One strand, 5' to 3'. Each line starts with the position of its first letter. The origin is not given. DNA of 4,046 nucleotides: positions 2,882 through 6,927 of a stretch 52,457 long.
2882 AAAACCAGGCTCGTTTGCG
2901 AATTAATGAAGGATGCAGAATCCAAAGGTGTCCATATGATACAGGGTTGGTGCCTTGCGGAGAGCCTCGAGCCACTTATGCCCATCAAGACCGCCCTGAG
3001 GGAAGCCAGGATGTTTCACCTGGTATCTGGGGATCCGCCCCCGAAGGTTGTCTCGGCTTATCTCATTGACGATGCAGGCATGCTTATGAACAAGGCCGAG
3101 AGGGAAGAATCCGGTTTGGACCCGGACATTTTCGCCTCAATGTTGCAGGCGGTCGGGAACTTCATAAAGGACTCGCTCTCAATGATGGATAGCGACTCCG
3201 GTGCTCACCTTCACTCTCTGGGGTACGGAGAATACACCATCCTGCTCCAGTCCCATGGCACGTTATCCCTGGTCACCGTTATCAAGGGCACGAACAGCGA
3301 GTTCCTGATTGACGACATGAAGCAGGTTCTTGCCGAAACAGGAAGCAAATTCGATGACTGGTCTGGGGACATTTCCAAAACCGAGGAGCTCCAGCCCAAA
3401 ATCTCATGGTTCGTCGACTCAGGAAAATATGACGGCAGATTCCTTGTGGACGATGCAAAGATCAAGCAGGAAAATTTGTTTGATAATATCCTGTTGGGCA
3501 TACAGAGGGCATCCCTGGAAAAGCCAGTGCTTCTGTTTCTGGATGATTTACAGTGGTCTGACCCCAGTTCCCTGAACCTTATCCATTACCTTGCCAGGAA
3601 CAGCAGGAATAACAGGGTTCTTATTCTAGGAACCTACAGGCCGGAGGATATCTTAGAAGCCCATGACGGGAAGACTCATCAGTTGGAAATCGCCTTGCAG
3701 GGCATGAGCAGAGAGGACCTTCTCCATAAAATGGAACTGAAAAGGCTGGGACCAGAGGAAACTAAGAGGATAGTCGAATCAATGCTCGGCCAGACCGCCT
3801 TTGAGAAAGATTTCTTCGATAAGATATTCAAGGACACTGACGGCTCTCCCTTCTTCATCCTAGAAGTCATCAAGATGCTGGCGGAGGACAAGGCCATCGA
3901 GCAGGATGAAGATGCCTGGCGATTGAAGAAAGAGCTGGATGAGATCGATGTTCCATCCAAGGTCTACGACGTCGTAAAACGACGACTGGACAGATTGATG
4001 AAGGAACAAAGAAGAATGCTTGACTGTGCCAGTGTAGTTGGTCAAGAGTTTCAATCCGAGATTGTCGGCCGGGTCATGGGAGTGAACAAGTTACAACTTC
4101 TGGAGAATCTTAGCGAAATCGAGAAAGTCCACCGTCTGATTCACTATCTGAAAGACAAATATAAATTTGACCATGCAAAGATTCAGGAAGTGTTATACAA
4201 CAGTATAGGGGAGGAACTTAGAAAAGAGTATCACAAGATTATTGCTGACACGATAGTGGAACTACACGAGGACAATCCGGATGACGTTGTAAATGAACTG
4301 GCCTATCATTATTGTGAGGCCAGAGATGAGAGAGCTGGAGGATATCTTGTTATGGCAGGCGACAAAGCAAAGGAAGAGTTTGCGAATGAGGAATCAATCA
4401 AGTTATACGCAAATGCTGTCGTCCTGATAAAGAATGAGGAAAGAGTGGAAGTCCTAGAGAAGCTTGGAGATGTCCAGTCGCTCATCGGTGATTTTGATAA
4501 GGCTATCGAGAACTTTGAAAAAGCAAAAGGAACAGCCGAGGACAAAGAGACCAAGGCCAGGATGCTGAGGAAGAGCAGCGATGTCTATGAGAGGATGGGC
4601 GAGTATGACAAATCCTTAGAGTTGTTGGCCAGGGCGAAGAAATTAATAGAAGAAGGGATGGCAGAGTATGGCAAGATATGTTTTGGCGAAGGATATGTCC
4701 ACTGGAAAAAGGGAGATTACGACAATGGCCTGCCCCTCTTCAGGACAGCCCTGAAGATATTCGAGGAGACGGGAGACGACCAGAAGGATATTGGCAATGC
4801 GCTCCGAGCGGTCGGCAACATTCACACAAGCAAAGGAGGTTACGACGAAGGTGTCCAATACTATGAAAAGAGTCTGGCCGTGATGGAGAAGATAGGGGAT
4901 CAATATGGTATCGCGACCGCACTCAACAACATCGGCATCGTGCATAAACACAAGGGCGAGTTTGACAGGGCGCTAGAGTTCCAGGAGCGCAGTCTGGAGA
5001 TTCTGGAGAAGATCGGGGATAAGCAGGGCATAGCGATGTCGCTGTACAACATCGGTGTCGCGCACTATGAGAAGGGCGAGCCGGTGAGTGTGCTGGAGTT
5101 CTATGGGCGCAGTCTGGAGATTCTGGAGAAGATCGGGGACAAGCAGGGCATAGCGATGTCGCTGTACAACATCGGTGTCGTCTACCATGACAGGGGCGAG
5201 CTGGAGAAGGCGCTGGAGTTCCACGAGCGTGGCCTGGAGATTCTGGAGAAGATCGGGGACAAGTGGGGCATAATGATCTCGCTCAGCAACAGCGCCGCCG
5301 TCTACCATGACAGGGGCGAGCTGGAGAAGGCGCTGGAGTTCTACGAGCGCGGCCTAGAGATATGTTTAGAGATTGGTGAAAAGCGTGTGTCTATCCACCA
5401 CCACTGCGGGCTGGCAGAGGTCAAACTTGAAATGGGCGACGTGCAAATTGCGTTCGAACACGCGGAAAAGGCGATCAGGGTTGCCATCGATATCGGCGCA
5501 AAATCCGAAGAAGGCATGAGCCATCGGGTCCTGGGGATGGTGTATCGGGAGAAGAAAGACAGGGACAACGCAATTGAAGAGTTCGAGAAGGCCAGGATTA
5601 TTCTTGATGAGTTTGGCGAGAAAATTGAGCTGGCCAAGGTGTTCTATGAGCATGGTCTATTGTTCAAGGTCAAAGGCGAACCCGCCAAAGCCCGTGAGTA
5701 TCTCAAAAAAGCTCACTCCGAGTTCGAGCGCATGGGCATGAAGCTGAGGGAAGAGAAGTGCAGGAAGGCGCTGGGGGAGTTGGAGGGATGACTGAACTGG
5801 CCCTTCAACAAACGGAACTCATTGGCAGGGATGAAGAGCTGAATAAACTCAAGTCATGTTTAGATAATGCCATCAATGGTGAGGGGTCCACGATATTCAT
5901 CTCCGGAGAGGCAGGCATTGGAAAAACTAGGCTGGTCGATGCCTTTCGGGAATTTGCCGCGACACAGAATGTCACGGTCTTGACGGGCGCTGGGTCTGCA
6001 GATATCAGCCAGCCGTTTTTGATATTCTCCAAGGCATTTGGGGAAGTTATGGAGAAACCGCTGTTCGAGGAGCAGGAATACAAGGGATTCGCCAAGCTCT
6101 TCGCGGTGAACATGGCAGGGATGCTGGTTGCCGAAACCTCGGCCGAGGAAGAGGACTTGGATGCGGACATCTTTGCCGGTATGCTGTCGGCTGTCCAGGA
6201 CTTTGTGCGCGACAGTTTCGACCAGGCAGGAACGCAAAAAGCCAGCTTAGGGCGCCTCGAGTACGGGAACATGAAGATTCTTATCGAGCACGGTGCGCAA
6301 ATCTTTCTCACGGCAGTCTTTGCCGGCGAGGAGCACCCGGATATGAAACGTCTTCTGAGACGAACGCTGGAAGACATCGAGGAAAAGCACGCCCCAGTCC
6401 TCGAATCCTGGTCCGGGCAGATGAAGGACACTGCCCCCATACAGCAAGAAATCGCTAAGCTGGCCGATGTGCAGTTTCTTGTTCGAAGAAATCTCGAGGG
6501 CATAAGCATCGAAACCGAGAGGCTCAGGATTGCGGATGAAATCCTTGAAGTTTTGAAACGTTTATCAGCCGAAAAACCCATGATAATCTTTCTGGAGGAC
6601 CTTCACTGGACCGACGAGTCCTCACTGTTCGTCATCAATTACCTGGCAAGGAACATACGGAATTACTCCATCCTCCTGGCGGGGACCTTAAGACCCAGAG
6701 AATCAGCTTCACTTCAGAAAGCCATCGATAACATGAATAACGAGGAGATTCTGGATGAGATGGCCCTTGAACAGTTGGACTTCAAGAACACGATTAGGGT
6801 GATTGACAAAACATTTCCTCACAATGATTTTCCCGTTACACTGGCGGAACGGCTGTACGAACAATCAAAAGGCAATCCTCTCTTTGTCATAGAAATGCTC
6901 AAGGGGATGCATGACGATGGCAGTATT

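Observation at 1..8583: Tandem trio of giant STAND-like ATPase-TPR genes with a roadblock/longin-like domain inserted inside the P-loop fold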

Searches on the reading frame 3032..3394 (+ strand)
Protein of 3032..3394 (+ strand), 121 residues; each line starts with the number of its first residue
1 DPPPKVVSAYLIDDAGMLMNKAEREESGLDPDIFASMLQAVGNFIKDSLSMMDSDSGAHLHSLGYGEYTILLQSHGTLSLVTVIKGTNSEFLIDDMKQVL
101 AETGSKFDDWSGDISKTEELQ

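Call 39: search_solved_structures(query=A3, max_evalue=10, show_alignments=3)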
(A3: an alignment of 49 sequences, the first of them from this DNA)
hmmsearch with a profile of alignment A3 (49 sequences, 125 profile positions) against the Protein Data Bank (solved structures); distinct sequences matched with E-value up to 10: 9.
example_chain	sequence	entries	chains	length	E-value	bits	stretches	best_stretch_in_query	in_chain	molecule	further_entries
5haw_A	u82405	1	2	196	0.011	18.9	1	32-114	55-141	Nucleoid occlusion factor SlmA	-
4gct_A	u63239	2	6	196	0.011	18.9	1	32-114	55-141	Nucleoid occlusion factor SlmA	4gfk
1vdx_A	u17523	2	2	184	0.39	13.9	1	43-109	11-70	Hypothetical protein PH0099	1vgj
8xyc_A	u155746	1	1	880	1.6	11.9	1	84-122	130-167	dVemCas12e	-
2n5e_A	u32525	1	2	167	2.2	11.5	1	87-117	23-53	Apolipoprotein A-I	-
6pts_A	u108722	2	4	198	2.7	11.1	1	87-117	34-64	Apolipoprotein A-I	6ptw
4v6m_A0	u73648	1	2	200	2.7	11.1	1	87-117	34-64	Apolipoprotein A-I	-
1av1_A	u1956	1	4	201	2.7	11.1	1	87-117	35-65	APOLIPOPROTEIN A-I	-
6clz_B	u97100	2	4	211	3.7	10.7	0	87-117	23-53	Apolipoprotein A-I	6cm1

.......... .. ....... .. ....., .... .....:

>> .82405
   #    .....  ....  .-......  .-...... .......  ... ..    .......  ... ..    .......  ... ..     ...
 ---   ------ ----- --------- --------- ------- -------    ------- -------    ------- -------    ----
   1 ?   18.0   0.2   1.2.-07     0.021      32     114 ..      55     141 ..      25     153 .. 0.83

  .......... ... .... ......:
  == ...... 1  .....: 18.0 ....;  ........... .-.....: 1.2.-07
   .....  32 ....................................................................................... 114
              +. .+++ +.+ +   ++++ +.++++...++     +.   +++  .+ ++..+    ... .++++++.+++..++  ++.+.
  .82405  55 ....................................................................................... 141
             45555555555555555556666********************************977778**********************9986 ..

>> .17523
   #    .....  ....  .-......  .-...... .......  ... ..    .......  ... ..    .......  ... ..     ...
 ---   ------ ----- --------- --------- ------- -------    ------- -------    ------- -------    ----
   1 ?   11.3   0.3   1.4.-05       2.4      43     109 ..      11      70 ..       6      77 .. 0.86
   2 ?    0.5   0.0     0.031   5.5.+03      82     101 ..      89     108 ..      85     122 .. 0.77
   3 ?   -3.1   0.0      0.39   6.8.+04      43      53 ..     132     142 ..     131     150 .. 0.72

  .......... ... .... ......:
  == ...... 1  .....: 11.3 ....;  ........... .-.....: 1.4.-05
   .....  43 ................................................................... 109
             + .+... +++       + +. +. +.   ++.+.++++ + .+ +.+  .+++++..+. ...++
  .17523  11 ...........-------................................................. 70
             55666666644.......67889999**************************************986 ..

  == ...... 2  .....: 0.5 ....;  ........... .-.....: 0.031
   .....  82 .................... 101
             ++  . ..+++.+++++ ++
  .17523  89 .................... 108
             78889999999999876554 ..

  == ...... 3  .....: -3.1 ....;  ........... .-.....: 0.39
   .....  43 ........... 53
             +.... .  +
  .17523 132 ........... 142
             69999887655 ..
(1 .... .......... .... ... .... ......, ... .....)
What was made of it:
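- Tried and rejected: Profile of 49 inserts against PDB sequences: only spurious helical matches such as SlmA and apolipoprotein (call 39).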

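Call 40: search_protein_families(library=pfam, alignment_id=A3, max_evalue=10)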
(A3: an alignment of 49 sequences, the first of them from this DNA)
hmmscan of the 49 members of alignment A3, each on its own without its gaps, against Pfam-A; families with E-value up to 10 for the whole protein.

A. member 1, seq(121 aa): 0 families

B. families by the number of members that match (of 49 scanned): 15 families
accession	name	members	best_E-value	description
PF03259.23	Robl_LC7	6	0.0063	Roadblock/LC7 domain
PF19036.6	Fuz_longin_1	2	0.0084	First Longin domain of FUZ, MON1 and HPS1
PF12456.14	hSac2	1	0.03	Inositol phosphatase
PF06399.18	GFRP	1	0.041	GTP cyclohydrolase I feedback regulatory protein (GFRP)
PF25480.1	DUF7904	1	0.044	Domain of unknown function (DUF7904)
PF03847.19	TFIID_20kDa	1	0.048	Transcription initiation factor TFIID subunit A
PF11677.13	DUF3273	1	0.087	Protein of unknown function (DUF3273)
PF02572.21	CobA_CobO_BtuR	1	0.088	ATP:corrinoid adenosyltransferase BtuR/CobO/CobP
PF25578.1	EF-hand_STIM1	1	0.13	Stromal interaction molecule 1-like, EF-hand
PF10686.14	YAcAr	1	0.13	YspA, cpYpsA-related SLOG family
PF17182.10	OSK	1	0.16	OSK domain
PF21123.3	Dna2_Rift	1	0.19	Dna2 Rift barrel domain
PF12024.13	DUF3512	1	0.23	Domain of unknown function (DUF3512)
PF08158.18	SDA1_HEAT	1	0.31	SDA1, HEAT repeat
PF12607.13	DUF3772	1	0.4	Protein of unknown function (DUF3772)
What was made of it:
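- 3032..3436 (+): Inserted longin/Roadblock-like domain of B (aa ~96-230), with order β-β-α-β-β-β-α-α. Weak Pfam Robl_LC7 and Fuz_longin_1 hits in family members (call 40).
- On Roadblock/LC7/MglB (Pfam PF03259): Only 6 of 49 family members hit Robl_LC7, the best at E 0.0063 (call 40).
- On Longin domain: Only 2 of 49 members hit Fuz_longin_1, the best at E 0.0084 (call 40).
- Six of 49 diverse members hit Pfam Robl_LC7 and two hit Fuz_longin_1 (call 40).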

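Call 51: find_related_loci(query=A4, collection=genome_contigs, flank=10000)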
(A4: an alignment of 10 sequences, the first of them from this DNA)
Query A4 (121 aa) in genome_contigs; peptide patterns used: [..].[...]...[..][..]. (x = any residue, [..] = any of these).
137 stretches matched a pattern; 120 encode a relative of the query (tblastn E <= 1e-3); the best 80 are kept; 78 distinct loci.
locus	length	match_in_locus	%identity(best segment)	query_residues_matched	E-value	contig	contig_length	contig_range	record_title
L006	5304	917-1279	83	1-121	6e-67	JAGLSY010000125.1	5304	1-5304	MAG: Thermoplasmata archaeon isolate RS_9_71 ROV157_9.bin.71.fa_125, whole genome shotgun sequence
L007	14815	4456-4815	78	2-121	4e-62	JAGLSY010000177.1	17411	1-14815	MAG: Thermoplasmata archaeon isolate RS_9_71 ROV157_9.bin.71.fa_177, whole genome shotgun sequence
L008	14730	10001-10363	75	1-121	5e-59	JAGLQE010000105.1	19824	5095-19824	MAG: Thermoplasmata archaeon isolate RS_8_37 ROV157_8.bin.37.fa_105, whole genome shotgun sequence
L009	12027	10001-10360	68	2-121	2e-53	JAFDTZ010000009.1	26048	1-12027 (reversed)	MAG: Thermoplasmata archaeon isolate HAP25 k141_1136802_length_26048_cov_13.7092, whole genome shotgun sequence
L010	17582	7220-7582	69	1-121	2e-52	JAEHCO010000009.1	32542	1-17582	MAG: Methanobacteriota archaeon isolate SF.bin51 NODE_9_length_32542_cov_10.860742, whole genome shotgun sequence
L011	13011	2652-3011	64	2-121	2e-50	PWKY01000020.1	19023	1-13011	MAG: Thermoplasmata archaeon isolate CSSed10_214 CS-Sed10-C5444, whole genome shotgun sequence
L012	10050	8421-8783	64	1-121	6e-50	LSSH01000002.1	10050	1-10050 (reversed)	MAG: Candidatus Proteinoplasmatales archaeon SG8-5 WOR_8-12_10347, whole genome shotgun sequence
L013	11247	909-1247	70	1-113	1e-49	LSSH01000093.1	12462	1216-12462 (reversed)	MAG: Candidatus Proteinoplasmatales archaeon SG8-5 WOR_8-12_6042, whole genome shotgun sequence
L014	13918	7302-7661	62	2-121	3e-48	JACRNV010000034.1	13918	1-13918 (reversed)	MAG: Methanobacteriota archaeon isolate NC_groundwater_1944_Pr3_S-0.2um_58_6 scaffold_462562, whole genome shotgun seque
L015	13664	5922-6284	63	1-121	3e-48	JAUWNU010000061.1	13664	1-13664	MAG: Methanomassiliicoccales archaeon isolate CSMAG_2432 CSMAG_2432_k141_957214_length_13664_cov_14.9462, whole genome s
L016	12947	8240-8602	62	1-121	6e-48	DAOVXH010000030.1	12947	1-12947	MAG TPA_asm: Methanomassiliicoccales archaeon isolate CSMAG_1752 CSMAG_1752_k141_5664393_length_12947_cov_14.4179, whole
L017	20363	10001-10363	62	1-121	4e-47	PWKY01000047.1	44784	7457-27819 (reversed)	MAG: Thermoplasmata archaeon isolate CSSed10_214 CS-Sed10-C814, whole genome shotgun sequence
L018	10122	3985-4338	63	1-118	6e-47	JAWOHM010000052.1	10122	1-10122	MAG: Thermoplasmata archaeon isolate CWP4-2.bin.83 k191_3936060, whole genome shotgun sequence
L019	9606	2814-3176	58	1-121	1e-46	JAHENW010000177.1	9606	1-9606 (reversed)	MAG: Thermoplasmatota archaeon isolate BinSanityLC-kmean-bin_14-bin_0-refined_12 c_000010073040, whole genome shotgun se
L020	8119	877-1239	61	1-121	1e-46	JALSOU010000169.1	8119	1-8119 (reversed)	MAG: Thermoplasmata archaeon isolate 356-284_metabat1_scaf2bin.148 356-284_scaffold_5866_c1, whole genome shotgun sequen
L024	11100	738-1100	55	1-121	3e-45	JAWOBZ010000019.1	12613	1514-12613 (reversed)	MAG: Thermoplasmata archaeon isolate BLK3-3.bin.4 k191_1183693, whole genome shotgun sequence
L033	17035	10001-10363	56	1-121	2e-44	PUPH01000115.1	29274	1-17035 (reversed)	MAG: Thermoplasmata archaeon isolate B1Sed10_107R1 B1-Sed10-C1273, whole genome shotgun sequence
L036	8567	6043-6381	64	1-113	4e-44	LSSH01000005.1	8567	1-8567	MAG: Candidatus Proteinoplasmatales archaeon SG8-5 WOR_8-12_11020, whole genome shotgun sequence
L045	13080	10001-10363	58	1-120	2e-42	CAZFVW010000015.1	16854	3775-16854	MAG TPA_asm: uncultured Thermoplasmata archaeon isolate SRP141376_co2_58 genome assembly, contig: NODE_6897_length_16854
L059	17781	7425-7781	55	2-121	2e-40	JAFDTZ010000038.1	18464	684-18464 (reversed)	MAG: Thermoplasmata archaeon isolate HAP25 k141_611918_length_18464_cov_84.5340, whole genome shotgun sequence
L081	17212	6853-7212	46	4-118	7e-29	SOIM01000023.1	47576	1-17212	MAG: Methanomassiliicoccales archaeon isolate E29_bin30 NODE_57_length_47576_cov_10.349109, whole genome shotgun sequenc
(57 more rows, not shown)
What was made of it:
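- The family shows lineage-specific expansion with many paralogs per genome (call 51).
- Tried and rejected: A narrower alignment worked (call 51).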

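Call 69: search_protein_families(library=pfam, proteins=[L081:5499-6470:+, L045:7974-8918:-, L009:6899-8794:-, L081:2171-3616:-, L036:929-5674:-, L024:8210-11098:+, L059:15759-17780:-, L033:4506-6383:-, L045:8918-9595:-], max_evalue=0.001)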
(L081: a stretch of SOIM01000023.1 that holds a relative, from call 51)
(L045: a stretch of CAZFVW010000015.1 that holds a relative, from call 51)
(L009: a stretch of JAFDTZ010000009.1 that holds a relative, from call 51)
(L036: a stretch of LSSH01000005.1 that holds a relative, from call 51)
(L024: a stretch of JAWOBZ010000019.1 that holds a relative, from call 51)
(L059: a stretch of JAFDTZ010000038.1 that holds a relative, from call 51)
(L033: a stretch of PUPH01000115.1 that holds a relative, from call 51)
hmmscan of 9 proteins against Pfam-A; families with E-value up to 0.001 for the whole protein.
L081:5499-6470:+ (324 aa): 3 families
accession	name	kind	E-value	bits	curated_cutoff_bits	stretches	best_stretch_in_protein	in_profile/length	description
PF00071.28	Ras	-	6.4e-29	101.1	21.6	1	39-213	1-160/162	Ras family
PF08477.19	Roc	-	3.7e-24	85.7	27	1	39-157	1-119/119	Ras of Complex, Roc, domain of DAPkinase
PF00025.27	Arf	-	7.3e-10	39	22.3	1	37-211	14-172/174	ADP-ribosylation factor family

L045:7974-8918:- (315 aa): 1 family
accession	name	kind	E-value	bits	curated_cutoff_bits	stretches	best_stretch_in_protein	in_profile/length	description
PF05763.18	DUF835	-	7.3e-21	74.8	33.1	1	171-307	5-136/136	Protein of unknown function (DUF835)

L009:6899-8794:- (632 aa): 3 families
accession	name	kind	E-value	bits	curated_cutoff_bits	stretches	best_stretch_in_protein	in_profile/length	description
PF00308.24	Bac_DnaA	-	8.2e-56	189.1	23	1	239-398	3-162/162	Bacterial DnaA ATPAse domain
PF05763.18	DUF835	-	2.8e-27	95.6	33.1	1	496-627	4-136/136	Protein of unknown function (DUF835)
PF01695.23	IstB_IS21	-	6.2e-07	29.6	24.1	1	274-376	96-195/238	IstB-like ATP binding protein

L081:2171-3616:- (482 aa): 0 families

L036:929-5674:- (1582 aa): 2 families
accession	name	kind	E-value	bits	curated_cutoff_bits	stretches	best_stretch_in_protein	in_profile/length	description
PF07705.17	CARDB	-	6e-08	33.3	22.7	0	523-606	7-90/101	CARDB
PF19302.4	DUF5915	-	2.1e-06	27.8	27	1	1375-1547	2-172/195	Domain of unknown function (DUF5915)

L024:8210-11098:+ (963 aa): 6 families
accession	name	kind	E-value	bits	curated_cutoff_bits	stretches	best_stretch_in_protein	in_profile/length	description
PF13570.13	Beta-prop_ACSF4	-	3.6e-60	204.5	133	3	611-837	19-251/329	Beta-alanine-activating enzyme, beta-propeller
PF13360.13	PQQ_2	-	2.3e-36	126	27.6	3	661-795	2-142/233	Outer membrane protein assembly factor BamB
PF05048.19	NosD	-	2.1e-15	57.2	23.6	1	346-479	68-212/212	Periplasmic copper-binding protein (NosD)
PF13229.12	Beta_helix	-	1.3e-12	48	25.9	1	302-447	9-158/158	Right handed beta helix region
PF25292.1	Beta-prop_CGLA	-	1.5e-12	48.1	26.8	1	614-673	47-108/316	Lambda-carrageenase beta-propeller domain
PF20067.5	SSL_N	-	0.00073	19.8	18.9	0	568-580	28-40/46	Strictosidine synthase-like, N-terminal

L059:15759-17780:- (674 aa): 1 family
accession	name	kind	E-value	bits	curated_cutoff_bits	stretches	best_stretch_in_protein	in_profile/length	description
PF05763.18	DUF835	-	2.3e-24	86.2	33.1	1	528-661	6-136/136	Protein of unknown function (DUF835)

L033:4506-6383:- (626 aa): 1 family
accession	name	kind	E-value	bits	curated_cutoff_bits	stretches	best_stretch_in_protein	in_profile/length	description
PF07581.17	Glug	-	1.1e-32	110.6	20.5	4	270-294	3-28/28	The GLUG motif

L045:8918-9595:- (226 aa): 5 families
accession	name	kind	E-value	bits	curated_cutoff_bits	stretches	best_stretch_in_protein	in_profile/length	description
PF00071.28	Ras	-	7.8e-36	123.5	21.6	1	14-216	1-161/162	Ras family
PF08477.19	Roc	-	2.2e-26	92.9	27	1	14-133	1-119/119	Ras of Complex, Roc, domain of DAPkinase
PF00025.27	Arf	-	2.2e-08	34.2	22.3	1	11-140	13-133/174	ADP-ribosylation factor family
PF00009.33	GTP_EFTU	-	7.8e-06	26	26.5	1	64-214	66-177/188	Elongation factor Tu GTP binding domain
PF04670.18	Gtr1_RagA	-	2.4e-05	24.3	22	1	14-144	1-133/232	Gtr1/RagA G protein conserved region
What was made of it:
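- Pfam Ras scores are 101-123 bits against a cut-off of 21.6 (call 69).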

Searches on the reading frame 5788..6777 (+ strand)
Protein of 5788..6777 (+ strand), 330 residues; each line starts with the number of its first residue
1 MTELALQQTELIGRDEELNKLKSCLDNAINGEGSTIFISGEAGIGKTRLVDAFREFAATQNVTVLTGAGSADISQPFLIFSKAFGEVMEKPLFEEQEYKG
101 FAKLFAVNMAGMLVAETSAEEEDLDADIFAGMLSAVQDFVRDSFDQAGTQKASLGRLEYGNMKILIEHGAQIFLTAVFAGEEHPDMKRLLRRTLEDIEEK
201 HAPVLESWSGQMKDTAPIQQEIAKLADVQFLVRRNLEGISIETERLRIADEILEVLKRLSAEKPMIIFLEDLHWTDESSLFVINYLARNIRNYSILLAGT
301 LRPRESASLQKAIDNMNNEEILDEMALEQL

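Call 86: find_related_loci(query=A5, collection=metagenome_contigs, flank=10000)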
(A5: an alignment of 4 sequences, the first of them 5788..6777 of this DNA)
Query A5 (330 aa) in metagenome_contigs; peptide patterns used: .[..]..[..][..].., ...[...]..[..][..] (x = any residue, [..] = any of these).
600 stretches matched a pattern (row limit reached: there are more); 506 encode a relative of the query (tblastn E <= 1e-3); the best 80 are kept; 80 distinct loci.
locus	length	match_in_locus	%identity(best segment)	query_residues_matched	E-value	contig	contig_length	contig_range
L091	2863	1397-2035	36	10-330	3e-14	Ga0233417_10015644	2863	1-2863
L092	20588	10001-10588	41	11-322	3e-13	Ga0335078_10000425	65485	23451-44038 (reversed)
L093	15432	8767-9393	28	10-328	1e-12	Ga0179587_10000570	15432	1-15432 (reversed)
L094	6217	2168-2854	41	11-308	1e-12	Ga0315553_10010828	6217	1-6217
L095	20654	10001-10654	36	4-330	1e-12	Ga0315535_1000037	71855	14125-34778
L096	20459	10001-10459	43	11-286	1e-12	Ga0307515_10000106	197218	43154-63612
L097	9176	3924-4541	37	11-330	1e-12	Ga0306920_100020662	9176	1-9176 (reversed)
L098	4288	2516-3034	45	11-302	2e-12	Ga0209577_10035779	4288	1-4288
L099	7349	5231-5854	34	11-328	2e-12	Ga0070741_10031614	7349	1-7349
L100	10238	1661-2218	41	11-328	2e-12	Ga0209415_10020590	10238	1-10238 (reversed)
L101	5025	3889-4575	35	8-330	3e-12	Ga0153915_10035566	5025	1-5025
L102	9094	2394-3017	34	9-330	3e-12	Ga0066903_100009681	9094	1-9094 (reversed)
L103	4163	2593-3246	28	9-330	4e-12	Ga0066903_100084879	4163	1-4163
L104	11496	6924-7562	39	11-327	4e-12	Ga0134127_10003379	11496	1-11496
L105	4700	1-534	41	12-302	4e-12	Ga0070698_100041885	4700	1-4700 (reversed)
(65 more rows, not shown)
